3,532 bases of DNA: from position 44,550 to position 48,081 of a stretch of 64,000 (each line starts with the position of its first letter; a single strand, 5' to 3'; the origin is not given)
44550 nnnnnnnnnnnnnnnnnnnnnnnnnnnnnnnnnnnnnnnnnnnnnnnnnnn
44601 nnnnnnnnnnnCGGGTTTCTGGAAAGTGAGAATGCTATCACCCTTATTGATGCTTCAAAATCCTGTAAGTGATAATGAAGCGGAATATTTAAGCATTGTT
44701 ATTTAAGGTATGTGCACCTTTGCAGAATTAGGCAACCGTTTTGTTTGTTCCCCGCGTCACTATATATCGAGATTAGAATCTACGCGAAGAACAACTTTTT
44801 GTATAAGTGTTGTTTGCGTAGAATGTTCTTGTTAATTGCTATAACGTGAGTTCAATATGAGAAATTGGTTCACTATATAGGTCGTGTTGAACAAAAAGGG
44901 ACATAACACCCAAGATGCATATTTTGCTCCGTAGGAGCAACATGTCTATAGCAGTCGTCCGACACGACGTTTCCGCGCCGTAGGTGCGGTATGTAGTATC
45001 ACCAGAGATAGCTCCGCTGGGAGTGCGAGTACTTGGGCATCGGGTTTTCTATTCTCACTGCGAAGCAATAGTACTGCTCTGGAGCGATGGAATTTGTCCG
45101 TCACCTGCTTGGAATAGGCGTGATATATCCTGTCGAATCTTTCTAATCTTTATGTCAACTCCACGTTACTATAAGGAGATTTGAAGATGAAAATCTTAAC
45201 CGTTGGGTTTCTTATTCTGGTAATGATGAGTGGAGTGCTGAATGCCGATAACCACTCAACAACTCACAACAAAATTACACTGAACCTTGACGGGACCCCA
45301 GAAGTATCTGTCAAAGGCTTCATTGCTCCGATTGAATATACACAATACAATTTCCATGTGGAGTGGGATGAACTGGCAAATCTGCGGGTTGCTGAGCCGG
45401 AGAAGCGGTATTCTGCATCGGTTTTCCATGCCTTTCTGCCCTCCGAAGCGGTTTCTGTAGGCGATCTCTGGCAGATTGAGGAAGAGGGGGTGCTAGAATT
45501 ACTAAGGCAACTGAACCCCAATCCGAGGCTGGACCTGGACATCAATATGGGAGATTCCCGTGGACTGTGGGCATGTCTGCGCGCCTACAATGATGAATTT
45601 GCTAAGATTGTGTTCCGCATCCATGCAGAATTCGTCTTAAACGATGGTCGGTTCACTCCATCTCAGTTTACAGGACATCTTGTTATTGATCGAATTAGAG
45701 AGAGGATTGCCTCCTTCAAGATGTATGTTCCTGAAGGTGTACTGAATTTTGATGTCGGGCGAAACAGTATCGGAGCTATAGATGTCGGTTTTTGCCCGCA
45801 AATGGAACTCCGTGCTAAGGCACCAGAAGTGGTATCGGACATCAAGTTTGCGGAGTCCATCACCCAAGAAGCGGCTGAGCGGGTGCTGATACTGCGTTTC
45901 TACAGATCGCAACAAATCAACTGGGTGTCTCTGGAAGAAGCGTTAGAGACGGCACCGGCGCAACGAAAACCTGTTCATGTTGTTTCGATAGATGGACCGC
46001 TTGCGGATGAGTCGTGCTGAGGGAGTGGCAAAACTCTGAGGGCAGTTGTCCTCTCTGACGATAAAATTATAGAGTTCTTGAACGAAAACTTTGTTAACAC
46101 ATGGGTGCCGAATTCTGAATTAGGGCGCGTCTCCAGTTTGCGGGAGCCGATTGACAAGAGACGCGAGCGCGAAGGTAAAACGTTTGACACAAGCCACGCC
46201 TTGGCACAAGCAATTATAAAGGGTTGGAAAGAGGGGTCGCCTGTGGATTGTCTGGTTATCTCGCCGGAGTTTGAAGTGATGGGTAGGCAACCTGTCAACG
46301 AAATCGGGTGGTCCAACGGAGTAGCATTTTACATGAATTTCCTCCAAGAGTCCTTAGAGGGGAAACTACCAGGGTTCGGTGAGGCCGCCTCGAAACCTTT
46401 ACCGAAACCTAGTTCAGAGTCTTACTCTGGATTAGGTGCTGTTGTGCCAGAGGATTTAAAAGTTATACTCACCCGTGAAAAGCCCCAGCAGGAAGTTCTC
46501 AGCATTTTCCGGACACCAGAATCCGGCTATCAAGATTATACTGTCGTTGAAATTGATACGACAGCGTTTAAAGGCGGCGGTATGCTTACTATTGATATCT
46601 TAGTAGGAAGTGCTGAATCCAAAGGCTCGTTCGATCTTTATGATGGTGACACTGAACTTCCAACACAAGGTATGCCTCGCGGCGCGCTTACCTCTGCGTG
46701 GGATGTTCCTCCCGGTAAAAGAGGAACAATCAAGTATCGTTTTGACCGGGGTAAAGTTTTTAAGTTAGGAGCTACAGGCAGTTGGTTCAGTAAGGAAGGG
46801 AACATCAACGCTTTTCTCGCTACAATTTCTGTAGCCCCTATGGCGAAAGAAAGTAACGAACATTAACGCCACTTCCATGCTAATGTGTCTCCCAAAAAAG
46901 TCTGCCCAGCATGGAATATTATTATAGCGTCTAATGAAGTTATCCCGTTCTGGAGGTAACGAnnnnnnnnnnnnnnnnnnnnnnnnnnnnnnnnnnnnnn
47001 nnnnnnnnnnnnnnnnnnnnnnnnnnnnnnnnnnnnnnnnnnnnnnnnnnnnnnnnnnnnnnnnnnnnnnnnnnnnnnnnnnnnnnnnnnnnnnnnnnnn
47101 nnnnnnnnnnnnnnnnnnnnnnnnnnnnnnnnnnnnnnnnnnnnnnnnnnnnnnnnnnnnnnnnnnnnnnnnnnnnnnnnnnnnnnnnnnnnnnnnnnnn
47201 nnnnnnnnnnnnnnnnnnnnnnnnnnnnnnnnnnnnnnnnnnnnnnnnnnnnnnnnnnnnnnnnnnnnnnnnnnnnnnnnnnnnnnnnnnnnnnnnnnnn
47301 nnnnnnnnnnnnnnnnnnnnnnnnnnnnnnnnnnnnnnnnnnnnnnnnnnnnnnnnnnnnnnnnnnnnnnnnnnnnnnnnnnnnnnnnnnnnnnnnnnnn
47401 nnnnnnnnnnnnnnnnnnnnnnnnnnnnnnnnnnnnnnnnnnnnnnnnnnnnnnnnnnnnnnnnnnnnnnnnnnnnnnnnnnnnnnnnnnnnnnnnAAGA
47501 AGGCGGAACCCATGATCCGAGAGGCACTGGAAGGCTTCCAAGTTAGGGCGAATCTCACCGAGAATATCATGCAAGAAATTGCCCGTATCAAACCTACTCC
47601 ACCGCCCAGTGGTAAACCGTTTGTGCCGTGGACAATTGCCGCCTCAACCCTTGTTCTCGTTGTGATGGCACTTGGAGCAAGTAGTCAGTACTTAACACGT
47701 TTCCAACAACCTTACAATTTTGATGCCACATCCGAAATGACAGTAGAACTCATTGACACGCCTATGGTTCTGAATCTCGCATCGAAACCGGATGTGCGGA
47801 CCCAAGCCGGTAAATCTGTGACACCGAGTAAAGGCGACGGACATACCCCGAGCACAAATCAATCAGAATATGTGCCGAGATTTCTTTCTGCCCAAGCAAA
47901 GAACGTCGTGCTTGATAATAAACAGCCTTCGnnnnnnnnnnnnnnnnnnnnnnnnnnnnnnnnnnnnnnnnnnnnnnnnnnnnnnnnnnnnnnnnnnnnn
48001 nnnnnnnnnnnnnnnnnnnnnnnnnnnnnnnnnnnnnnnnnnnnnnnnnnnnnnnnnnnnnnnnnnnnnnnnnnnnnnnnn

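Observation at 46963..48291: ECF sigma factor covalently fused (one TM helix) to an extracytoplasmic copy of the selenoprotein C-terminal domain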

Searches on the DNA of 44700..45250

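Call 89: search_rna_families(source=window, start=44700, end=45250, threshold=evalue, max_evalue=1)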
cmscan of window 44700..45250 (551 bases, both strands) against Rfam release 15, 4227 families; matches with E-value up to 1: 0.
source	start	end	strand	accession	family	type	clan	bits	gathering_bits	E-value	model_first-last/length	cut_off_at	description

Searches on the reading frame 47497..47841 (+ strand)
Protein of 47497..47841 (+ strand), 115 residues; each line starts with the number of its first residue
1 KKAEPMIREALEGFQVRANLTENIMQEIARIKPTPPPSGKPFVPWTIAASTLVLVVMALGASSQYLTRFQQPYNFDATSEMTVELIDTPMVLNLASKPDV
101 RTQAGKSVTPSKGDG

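Call 65: find_homologous_proteins(query=window:47497-47841:+, max_evalue=0.001)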
Query seq(115 aa) (115 aa): 29 proteins with E <= 0.001 among 33 candidates.
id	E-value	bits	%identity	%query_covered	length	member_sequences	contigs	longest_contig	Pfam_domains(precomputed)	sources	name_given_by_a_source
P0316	2.4e-41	158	63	96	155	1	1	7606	-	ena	-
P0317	3.7e-40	154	80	79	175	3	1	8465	-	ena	-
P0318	6.0e-38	147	64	96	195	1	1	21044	-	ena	-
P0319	2.6e-37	145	65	96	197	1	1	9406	-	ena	-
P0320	3.2e-36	141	59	96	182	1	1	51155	-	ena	-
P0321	1.1e-35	140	60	96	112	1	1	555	-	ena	-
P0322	1.7e-35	139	62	95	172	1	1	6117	-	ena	-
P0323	6.2e-35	137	60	94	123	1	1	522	-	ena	-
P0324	1.3e-34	136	61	91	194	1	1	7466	PF04545.23,PF08281.19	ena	-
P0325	7.3e-34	134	57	90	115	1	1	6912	-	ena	-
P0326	6.4e-33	131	58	96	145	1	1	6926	-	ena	-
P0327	7.4e-29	118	70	72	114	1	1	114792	-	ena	-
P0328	1.1e-28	117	83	65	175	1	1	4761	PF07638.18,PF04545.23,PF08281.19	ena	-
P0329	1.4e-28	117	60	79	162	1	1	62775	-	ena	-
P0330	4.3e-28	115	58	77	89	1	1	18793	-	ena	-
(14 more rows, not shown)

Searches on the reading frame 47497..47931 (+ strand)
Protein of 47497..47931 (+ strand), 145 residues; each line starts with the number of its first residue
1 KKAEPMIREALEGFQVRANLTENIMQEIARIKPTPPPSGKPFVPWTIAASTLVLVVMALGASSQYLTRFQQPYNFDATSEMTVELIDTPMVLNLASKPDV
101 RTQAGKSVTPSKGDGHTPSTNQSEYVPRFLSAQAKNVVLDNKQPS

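Call 78: search_protein_families(library=pfam, proteins=[window:47497-47931:+], max_evalue=10)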
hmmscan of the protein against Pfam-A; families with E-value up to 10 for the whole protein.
seq(145 aa): 0 families
